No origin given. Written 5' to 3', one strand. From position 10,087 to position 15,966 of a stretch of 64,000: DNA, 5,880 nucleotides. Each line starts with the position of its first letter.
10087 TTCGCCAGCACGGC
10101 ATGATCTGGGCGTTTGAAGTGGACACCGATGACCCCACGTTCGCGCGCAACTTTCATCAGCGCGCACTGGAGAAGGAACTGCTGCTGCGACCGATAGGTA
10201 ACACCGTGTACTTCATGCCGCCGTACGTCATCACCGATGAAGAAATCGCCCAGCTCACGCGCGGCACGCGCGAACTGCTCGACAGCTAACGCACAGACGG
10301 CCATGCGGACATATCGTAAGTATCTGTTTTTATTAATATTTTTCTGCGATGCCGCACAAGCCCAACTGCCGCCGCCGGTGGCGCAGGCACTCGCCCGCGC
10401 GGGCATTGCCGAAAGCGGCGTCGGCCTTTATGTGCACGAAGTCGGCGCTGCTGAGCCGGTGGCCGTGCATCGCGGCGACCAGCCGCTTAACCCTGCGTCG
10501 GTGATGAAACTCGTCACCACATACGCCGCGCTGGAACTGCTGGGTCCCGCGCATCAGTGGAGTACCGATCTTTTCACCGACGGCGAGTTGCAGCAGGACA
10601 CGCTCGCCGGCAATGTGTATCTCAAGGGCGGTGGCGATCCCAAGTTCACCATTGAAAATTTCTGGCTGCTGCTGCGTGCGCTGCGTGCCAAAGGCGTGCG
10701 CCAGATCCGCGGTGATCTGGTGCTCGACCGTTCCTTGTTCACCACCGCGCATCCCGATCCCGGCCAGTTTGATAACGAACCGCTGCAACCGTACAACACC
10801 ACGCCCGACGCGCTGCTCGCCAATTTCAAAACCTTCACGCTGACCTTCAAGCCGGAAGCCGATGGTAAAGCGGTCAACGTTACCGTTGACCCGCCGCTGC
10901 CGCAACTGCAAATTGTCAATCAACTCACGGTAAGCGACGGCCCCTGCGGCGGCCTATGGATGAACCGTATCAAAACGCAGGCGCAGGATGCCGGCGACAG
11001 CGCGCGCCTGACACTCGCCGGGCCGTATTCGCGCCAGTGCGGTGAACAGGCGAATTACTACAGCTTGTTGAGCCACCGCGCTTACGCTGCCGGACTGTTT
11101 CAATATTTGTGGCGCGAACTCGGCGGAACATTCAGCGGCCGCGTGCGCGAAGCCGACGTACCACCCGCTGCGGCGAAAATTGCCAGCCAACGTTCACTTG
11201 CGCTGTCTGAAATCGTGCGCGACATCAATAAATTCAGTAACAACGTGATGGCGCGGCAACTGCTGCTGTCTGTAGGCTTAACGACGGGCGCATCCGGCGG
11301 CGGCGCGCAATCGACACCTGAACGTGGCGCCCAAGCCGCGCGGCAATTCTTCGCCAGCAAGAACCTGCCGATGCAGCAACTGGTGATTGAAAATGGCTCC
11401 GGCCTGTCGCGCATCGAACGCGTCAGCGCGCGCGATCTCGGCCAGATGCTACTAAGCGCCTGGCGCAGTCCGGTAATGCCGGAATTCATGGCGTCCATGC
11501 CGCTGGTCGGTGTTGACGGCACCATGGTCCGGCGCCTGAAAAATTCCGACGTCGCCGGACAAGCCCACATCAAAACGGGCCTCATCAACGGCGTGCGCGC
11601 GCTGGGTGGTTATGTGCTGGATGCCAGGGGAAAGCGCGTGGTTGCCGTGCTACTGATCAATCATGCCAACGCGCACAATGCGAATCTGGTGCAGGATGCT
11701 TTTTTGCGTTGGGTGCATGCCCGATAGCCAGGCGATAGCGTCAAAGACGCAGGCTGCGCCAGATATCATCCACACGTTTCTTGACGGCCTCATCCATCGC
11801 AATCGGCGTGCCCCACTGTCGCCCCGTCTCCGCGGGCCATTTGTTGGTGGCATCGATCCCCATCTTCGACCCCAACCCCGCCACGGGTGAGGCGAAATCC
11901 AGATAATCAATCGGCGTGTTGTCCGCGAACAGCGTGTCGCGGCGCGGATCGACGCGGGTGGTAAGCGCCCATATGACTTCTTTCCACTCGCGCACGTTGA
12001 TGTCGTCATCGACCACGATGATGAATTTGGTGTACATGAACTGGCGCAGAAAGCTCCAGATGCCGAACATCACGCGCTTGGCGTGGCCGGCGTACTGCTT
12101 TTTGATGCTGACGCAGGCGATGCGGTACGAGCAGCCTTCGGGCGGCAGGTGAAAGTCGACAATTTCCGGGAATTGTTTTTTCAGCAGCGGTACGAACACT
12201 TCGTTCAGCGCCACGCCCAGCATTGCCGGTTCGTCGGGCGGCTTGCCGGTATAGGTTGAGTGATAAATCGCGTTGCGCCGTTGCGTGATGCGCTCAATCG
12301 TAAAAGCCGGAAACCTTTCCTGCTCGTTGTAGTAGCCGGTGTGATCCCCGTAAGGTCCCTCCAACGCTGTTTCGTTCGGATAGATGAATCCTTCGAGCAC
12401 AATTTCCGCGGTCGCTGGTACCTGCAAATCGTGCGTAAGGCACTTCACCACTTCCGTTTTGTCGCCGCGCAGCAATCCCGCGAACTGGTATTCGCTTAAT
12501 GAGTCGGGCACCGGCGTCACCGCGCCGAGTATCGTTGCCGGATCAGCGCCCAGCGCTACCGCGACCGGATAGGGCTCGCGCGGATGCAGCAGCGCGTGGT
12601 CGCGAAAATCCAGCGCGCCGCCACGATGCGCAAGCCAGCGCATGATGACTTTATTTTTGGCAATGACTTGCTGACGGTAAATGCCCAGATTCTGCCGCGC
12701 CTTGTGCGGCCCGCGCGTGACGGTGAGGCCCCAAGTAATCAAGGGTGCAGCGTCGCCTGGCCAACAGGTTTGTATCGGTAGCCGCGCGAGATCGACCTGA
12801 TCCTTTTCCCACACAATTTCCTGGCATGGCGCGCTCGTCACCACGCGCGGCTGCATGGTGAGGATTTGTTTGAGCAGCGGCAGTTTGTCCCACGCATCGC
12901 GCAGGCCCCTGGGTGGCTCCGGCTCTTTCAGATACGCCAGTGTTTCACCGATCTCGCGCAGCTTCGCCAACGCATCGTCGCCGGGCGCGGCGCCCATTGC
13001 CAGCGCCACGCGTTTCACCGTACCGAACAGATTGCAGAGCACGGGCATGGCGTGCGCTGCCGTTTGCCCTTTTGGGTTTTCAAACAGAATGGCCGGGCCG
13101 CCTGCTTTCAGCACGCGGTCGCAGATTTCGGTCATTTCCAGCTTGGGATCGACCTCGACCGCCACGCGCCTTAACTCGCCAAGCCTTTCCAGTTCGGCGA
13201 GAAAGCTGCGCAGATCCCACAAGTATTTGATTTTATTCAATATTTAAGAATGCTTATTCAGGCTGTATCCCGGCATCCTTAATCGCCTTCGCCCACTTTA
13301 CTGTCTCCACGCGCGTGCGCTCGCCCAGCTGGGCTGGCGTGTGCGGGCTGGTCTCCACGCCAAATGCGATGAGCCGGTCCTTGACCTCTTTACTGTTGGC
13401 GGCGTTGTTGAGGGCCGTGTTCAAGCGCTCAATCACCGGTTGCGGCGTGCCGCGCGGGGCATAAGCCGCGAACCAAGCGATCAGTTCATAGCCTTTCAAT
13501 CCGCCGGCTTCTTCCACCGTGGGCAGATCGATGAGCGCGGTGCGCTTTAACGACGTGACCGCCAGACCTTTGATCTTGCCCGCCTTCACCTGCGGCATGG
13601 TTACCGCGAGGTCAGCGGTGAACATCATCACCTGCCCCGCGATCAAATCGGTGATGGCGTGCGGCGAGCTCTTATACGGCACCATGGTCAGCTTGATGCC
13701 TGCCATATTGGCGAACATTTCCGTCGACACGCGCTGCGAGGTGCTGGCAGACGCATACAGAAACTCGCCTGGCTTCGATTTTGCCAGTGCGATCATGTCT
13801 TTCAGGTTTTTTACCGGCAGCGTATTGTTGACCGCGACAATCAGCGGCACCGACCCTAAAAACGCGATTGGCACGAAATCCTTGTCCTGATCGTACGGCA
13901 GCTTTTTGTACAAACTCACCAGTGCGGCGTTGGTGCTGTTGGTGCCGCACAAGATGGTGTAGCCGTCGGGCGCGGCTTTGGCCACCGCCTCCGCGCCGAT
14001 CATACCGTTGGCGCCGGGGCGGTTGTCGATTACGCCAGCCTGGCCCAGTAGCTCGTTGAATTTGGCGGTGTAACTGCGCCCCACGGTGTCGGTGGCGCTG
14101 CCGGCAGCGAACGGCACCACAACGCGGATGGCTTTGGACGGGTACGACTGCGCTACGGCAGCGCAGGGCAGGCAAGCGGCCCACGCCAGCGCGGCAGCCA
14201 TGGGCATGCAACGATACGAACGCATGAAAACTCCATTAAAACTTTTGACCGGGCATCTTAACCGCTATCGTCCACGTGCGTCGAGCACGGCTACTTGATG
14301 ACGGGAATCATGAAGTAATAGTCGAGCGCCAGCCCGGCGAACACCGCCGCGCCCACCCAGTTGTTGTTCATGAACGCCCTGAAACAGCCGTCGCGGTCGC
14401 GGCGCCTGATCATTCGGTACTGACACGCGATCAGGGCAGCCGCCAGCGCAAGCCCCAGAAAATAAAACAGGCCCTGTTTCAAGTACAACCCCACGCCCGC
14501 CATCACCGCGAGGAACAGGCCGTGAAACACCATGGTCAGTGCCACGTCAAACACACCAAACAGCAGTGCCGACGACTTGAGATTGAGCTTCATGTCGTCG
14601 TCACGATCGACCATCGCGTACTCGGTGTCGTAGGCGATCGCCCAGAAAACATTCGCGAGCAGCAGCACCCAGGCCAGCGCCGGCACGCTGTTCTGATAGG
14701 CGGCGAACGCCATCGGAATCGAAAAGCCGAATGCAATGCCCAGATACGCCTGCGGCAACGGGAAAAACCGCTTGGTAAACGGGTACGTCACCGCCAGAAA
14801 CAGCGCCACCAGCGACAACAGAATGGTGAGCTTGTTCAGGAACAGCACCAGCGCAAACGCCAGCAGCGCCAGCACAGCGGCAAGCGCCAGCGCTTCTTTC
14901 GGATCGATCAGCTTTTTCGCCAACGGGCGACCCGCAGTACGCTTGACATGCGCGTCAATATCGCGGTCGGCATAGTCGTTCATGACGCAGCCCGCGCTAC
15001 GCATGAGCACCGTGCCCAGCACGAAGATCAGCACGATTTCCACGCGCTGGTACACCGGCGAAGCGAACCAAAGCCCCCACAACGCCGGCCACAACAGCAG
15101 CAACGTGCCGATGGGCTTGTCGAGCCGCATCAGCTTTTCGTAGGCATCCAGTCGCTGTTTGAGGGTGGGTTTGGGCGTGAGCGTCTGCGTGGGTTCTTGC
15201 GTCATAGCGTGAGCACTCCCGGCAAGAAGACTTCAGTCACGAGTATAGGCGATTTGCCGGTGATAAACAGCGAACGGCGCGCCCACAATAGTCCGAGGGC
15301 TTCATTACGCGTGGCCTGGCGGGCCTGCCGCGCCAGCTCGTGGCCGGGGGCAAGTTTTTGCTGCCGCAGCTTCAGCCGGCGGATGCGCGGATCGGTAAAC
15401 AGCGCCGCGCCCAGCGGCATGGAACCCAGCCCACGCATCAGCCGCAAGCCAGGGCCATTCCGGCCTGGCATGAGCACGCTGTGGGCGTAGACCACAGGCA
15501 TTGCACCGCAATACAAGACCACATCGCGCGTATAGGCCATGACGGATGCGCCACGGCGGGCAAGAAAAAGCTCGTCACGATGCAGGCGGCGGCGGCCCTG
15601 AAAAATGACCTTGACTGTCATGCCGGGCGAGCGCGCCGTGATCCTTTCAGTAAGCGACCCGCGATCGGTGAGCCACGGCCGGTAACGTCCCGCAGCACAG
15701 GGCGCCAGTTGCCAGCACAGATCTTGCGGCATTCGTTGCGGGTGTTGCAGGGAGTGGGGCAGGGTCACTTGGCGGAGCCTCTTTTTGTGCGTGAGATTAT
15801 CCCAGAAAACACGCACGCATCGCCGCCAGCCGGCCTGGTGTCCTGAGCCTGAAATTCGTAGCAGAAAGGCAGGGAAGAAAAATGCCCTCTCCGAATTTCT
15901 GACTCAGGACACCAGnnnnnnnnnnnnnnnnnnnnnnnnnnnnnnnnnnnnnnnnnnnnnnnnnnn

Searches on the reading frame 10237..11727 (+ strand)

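Call 22: search_protein_families(library=pfam, proteins=[window:10237-11727:+], max_evalue=0.00001)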
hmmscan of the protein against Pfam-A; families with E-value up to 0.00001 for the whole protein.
window:10237-11727:+ (496 aa): 1 family
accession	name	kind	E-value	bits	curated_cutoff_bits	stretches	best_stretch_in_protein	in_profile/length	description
PF02113.21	Peptidase_S13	-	8.6e-89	298.7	22.8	1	48-492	5-440/444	D-Ala-D-Ala carboxypeptidase 3 (S13) family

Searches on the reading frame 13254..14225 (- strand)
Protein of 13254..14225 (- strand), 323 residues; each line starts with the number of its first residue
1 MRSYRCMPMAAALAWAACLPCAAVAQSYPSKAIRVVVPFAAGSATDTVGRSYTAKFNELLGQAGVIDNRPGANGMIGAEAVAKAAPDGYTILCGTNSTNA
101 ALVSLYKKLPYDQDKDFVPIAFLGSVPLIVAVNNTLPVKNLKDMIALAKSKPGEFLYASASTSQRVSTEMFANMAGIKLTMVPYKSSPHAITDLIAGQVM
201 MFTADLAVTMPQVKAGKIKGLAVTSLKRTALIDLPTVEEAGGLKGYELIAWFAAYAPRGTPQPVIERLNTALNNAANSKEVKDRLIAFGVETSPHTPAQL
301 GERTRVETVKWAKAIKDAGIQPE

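Call 23: search_protein_families(library=pfam, proteins=[window:13254-14225:-], max_evalue=0.00001)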
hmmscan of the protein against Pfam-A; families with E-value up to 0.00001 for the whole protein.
window:13254-14225:- (323 aa): 1 family
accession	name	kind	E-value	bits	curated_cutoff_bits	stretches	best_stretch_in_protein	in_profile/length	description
PF03401.19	TctC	-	2.5e-57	194.9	27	1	50-318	3-272/274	Tripartite tricarboxylate transporter family receptor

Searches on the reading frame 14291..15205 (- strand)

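Call 23: search_protein_families(library=pfam, proteins=[window:14291-15205:-], max_evalue=0.00001)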
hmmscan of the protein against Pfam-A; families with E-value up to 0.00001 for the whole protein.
window:14291-15205:- (304 aa): 1 family
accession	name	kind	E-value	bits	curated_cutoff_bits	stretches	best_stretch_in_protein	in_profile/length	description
PF01040.23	UbiA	-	1.7e-66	224.5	34.2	1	37-280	1-246/250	UbiA prenyltransferase family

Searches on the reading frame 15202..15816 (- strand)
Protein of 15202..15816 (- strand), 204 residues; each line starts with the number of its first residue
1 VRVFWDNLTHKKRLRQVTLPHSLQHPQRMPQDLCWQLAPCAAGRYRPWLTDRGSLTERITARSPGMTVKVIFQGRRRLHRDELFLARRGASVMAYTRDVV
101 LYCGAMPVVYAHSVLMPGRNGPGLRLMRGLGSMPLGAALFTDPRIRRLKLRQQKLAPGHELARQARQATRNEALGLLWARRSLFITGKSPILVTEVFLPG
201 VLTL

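Call 23: search_protein_families(library=pfam, proteins=[window:15202-15816:-], max_evalue=0.00001)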
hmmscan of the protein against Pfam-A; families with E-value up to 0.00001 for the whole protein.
window:15202-15816:- (204 aa): 1 family
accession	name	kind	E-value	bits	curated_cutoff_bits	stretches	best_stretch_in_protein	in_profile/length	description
PF04345.18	Chor_lyase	-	3e-19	69.7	23.6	1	45-199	20-160/168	Chorismate lyase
